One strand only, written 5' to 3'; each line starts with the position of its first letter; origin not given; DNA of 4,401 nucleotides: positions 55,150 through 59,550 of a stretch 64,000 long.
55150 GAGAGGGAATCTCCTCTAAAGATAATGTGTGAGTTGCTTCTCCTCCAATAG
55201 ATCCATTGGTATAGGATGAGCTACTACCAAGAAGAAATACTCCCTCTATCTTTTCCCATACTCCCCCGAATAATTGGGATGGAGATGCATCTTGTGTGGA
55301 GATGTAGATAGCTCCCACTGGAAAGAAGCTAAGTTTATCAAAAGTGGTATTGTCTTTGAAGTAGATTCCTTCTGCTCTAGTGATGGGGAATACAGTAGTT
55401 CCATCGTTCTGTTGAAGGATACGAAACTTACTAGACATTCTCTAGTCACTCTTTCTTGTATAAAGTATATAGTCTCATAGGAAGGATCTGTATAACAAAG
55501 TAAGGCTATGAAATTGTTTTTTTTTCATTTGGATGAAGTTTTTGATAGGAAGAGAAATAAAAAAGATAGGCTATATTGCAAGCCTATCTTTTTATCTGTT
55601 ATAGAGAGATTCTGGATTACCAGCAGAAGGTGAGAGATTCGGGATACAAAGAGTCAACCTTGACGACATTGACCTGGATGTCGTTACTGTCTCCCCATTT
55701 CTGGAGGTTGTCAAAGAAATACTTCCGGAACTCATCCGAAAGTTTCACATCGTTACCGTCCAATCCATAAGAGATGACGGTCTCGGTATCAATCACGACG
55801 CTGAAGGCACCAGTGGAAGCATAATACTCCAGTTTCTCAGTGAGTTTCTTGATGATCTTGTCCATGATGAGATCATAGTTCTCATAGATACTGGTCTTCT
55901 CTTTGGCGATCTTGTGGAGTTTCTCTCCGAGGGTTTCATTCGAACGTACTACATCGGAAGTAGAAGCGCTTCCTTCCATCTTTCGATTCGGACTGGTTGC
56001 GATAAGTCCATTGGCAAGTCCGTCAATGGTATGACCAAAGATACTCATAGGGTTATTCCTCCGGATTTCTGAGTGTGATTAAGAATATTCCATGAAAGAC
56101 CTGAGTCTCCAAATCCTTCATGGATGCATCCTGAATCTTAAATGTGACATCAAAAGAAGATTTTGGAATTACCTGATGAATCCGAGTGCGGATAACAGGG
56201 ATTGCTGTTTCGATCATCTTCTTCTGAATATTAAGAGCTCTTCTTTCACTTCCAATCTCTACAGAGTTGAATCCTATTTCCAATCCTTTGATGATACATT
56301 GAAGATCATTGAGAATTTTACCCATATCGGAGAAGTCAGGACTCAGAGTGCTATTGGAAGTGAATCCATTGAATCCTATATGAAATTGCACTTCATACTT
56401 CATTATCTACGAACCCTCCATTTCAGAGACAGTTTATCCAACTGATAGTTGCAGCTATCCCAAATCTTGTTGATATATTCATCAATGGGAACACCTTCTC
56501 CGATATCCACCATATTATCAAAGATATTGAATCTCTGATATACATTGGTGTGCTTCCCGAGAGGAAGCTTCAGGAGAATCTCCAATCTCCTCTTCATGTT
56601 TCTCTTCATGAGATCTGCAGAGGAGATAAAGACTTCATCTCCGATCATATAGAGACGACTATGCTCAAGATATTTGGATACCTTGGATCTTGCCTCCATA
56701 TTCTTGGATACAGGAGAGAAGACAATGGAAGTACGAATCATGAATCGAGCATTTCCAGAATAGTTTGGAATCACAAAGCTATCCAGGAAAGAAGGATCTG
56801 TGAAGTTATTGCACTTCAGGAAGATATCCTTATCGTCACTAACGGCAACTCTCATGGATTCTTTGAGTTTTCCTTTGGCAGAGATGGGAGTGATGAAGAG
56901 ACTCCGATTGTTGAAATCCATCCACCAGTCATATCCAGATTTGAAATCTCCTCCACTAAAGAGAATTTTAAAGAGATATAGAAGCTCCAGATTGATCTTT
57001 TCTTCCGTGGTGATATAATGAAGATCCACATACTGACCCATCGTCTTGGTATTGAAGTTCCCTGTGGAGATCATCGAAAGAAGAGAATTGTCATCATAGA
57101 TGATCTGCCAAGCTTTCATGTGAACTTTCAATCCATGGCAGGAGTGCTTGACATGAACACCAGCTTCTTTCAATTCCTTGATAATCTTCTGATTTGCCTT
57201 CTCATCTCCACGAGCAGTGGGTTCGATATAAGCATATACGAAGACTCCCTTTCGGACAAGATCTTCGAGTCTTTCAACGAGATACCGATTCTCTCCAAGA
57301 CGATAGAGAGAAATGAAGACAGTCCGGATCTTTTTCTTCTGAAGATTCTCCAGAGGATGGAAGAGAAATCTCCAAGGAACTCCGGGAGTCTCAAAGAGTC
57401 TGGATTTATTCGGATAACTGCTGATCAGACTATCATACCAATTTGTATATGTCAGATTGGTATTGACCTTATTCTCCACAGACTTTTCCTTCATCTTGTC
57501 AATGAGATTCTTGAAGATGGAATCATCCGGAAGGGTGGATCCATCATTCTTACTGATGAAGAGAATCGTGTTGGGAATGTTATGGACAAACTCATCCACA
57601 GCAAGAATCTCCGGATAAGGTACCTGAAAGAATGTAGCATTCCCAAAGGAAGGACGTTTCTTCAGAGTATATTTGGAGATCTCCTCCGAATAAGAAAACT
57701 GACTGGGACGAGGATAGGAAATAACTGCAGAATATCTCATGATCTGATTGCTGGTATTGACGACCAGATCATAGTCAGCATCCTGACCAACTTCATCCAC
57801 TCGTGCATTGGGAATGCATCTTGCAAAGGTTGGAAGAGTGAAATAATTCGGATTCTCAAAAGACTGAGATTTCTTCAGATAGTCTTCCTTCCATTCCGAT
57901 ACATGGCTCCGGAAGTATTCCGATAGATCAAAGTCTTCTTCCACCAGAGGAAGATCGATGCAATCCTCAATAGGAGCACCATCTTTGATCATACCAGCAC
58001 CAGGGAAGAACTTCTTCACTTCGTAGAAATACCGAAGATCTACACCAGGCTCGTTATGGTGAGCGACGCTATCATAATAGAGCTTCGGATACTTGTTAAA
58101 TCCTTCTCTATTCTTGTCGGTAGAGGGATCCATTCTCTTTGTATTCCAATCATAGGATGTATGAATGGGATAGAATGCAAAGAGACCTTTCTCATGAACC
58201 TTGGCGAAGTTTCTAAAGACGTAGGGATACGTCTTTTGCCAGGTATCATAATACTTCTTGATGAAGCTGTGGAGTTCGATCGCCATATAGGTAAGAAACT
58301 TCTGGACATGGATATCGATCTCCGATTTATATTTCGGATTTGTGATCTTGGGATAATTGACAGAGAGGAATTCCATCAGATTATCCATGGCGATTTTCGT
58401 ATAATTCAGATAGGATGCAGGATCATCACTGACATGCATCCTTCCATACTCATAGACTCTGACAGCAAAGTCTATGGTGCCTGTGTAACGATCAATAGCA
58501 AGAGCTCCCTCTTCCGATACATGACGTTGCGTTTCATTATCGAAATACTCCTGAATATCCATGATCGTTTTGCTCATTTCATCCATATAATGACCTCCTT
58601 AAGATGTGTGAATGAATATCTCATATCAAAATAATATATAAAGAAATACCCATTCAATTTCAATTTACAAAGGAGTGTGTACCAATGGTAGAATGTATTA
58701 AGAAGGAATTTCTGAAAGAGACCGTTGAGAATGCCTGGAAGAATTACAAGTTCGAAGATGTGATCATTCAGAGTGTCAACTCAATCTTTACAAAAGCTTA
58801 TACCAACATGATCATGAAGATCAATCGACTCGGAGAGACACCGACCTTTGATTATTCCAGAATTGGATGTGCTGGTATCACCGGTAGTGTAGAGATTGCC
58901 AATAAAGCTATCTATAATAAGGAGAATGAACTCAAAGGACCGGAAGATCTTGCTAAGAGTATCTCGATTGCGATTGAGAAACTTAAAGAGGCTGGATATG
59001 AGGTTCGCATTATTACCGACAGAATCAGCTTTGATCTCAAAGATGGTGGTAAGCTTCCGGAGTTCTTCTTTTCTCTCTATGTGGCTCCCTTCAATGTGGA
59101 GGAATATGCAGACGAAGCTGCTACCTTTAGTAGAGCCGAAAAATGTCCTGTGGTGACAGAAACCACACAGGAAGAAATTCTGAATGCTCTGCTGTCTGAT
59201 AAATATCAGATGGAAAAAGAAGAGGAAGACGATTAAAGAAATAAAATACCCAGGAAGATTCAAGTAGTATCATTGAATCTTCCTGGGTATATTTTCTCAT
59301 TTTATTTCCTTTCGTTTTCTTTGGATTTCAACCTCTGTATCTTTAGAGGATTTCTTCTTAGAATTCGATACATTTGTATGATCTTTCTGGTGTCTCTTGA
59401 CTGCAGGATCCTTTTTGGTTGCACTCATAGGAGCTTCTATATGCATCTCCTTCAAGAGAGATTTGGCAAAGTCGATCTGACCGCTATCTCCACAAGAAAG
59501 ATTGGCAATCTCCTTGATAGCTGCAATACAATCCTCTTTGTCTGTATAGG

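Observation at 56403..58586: Phage-encoded polyphosphate kinase 1-like enzyme with a novel N-terminal half, heading a three-gene operon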

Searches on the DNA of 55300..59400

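Call 101: search_rna_families(source=window, start=55300, end=59400, threshold=gathering)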
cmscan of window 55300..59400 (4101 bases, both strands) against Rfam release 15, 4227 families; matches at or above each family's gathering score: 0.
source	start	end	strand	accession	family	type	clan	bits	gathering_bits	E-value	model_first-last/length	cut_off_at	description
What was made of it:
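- Tried and rejected: Rfam found nothing in 55300-59400 (call 101).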

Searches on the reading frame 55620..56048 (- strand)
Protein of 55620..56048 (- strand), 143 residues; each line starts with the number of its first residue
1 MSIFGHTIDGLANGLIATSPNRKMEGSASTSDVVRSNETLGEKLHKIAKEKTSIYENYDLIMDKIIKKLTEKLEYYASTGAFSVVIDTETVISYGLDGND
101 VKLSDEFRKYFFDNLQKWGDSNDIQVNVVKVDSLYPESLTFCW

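Call 3: search_protein_families(library=pfam, proteins=[window:55620-56048:-], max_evalue=1)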
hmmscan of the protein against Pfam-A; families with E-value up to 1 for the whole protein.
window:55620-56048:- (143 aa): 1 family
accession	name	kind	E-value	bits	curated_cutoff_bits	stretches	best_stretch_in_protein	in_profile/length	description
PF03938.19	OmpH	-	0.031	14.9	32.4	1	44-101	74-133/141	Outer membrane protein (OmpH-like)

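Call 4: search_protein_families(library=phrogs, proteins=[window:55620-56048:-], max_evalue=0.01)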
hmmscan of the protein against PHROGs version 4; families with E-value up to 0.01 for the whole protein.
window:55620-56048:- (143 aa): 0 families

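Call 53: search_protein_families(library=padloc, proteins=[window:55620-56048:-], max_evalue=0.01)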
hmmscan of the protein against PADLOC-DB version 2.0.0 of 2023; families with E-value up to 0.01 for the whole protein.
window:55620-56048:- (143 aa): 0 families

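Call 54: search_protein_families(library=ncbifam, proteins=[window:55620-56048:-], max_evalue=0.01)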
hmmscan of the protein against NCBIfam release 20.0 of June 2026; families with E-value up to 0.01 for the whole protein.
window:55620-56048:- (143 aa): 0 families
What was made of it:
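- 55617..56048 (-): 143-aa unknown gene, 4 nt after the previous stop; lineage-restricted. No significant family hit (calls 3, 4, 53, 54).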

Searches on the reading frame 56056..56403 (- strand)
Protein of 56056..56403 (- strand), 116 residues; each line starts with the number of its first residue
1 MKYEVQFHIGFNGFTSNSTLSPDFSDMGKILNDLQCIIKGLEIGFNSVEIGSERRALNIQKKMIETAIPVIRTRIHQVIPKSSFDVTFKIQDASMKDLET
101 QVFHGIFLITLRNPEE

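Call 3: search_protein_families(library=pfam, proteins=[window:56056-56403:-], max_evalue=1)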
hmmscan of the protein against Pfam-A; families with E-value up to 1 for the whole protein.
window:56056-56403:- (116 aa): 0 families

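Call 4: search_protein_families(library=phrogs, proteins=[window:56056-56403:-], max_evalue=0.01)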
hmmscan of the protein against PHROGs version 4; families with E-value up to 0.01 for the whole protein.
window:56056-56403:- (116 aa): 0 families

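Call 53: search_protein_families(library=padloc, proteins=[window:56056-56403:-], max_evalue=0.01)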
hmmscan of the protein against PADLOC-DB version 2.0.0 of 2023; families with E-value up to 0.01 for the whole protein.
window:56056-56403:- (116 aa): 0 families

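Call 54: search_protein_families(library=ncbifam, proteins=[window:56056-56403:-], max_evalue=0.01)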
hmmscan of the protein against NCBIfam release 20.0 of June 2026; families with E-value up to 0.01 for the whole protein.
window:56056-56403:- (116 aa): 0 families
